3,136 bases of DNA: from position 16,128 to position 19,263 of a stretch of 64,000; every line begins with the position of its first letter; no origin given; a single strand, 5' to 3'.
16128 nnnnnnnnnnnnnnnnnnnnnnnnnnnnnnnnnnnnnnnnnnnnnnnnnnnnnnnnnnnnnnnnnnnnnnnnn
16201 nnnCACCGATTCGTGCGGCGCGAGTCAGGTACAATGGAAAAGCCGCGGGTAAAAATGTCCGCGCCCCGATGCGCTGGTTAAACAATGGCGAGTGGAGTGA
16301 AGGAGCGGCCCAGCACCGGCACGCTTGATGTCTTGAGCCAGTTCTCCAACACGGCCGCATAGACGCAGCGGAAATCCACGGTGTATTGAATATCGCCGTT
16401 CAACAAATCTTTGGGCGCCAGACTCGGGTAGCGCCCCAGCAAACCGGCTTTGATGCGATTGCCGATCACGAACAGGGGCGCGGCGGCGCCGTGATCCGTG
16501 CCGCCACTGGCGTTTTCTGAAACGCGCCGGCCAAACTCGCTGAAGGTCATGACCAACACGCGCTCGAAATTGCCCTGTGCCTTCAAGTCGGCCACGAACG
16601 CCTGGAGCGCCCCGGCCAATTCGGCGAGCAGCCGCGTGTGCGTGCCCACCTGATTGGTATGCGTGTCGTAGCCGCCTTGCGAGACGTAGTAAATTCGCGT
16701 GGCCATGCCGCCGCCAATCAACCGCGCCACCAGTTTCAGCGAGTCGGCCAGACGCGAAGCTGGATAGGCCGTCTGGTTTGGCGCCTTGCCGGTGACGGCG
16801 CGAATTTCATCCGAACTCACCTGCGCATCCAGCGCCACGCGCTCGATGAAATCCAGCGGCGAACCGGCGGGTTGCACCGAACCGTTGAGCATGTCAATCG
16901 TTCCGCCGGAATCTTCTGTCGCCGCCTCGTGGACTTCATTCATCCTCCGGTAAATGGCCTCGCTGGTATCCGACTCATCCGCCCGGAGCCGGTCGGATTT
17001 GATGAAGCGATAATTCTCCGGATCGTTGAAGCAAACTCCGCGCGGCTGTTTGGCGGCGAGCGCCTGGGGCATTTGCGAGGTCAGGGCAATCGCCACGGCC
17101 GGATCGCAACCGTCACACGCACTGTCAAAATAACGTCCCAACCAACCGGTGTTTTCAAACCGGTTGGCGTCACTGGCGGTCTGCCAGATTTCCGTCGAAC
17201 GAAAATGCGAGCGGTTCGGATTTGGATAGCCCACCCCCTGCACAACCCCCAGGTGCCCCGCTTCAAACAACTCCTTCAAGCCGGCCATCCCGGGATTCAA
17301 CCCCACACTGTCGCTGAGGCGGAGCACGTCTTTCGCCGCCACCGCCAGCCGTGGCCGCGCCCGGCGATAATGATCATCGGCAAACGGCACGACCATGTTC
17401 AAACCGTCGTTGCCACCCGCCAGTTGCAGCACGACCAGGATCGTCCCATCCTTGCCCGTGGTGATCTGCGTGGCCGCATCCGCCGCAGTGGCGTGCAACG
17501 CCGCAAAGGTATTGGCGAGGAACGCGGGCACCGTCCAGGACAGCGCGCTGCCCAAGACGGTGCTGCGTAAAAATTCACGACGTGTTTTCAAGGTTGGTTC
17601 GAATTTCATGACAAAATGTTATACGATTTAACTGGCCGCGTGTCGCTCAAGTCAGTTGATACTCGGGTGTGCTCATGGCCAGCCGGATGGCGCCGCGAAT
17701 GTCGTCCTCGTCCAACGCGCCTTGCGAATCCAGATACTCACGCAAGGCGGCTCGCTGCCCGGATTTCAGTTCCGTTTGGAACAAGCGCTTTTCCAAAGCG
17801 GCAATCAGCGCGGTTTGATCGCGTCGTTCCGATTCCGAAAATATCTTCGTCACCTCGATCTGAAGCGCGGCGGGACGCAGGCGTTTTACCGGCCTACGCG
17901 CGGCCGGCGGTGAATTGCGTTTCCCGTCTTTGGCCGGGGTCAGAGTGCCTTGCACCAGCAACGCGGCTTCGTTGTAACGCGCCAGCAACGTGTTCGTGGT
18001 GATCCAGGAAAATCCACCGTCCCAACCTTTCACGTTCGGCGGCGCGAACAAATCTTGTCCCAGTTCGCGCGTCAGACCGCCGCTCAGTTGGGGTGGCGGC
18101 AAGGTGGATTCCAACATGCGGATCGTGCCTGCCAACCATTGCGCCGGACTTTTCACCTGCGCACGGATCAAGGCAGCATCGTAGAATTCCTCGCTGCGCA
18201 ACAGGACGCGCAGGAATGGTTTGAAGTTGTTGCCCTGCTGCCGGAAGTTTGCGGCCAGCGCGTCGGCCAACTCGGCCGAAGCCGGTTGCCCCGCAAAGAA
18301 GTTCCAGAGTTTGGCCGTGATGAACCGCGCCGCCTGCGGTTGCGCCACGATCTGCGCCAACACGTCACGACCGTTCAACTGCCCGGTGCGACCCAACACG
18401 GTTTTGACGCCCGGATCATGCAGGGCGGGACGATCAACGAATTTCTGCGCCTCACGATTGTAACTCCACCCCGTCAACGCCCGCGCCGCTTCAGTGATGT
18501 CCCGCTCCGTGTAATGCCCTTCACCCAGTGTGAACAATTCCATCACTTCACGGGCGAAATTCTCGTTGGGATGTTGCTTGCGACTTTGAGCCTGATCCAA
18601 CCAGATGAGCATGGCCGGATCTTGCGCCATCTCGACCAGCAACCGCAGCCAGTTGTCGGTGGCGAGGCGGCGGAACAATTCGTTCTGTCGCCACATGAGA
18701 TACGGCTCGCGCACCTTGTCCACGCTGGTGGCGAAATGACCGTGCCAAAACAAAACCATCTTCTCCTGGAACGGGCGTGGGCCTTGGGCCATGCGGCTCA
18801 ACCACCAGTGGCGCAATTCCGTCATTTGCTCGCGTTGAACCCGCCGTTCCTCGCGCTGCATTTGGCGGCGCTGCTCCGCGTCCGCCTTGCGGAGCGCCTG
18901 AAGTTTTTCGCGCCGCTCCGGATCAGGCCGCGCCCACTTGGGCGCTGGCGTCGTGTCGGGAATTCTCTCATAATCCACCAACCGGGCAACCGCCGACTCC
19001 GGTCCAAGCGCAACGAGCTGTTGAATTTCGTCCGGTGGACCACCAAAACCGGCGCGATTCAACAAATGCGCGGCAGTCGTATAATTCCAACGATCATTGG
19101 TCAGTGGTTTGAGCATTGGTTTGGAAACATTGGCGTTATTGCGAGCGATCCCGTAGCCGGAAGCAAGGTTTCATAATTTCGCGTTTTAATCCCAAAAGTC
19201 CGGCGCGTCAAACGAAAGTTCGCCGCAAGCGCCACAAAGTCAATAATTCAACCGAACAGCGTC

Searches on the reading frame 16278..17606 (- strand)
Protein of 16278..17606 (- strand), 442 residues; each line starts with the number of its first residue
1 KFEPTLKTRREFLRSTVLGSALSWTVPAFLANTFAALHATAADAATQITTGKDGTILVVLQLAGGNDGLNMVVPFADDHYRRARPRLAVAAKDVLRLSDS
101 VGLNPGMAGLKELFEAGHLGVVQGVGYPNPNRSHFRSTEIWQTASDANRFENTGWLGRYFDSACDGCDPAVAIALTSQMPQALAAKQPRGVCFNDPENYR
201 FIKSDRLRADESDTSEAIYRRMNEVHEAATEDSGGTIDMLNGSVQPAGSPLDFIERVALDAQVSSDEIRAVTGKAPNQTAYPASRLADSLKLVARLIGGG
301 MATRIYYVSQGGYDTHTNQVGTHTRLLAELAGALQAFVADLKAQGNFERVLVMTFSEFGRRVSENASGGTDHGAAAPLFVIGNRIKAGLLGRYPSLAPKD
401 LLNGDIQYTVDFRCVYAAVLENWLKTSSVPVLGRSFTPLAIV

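Call 77: search_protein_families(library=pfam, proteins=[window:16278-17606:-], max_evalue=0.00001)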
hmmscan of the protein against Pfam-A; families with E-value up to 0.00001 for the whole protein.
window:16278-17606:- (442 aa): 1 family
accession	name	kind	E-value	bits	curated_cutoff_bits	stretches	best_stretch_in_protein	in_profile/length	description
PF07394.17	DUF1501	-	8.1e-28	98.1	27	1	57-399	4-342/390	Protein of unknown function (DUF1501)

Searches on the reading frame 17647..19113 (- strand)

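Call 77: search_protein_families(library=pfam, proteins=[window:17647-19113:-], max_evalue=0.00001)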
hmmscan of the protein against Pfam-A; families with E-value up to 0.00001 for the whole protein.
window:17647-19113:- (488 aa): 1 family
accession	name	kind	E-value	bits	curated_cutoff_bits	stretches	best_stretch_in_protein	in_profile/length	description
PF08811.16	DUF1800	-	4.5e-120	402.1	26.1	1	16-487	1-419/419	Protein of unknown function (DUF1800)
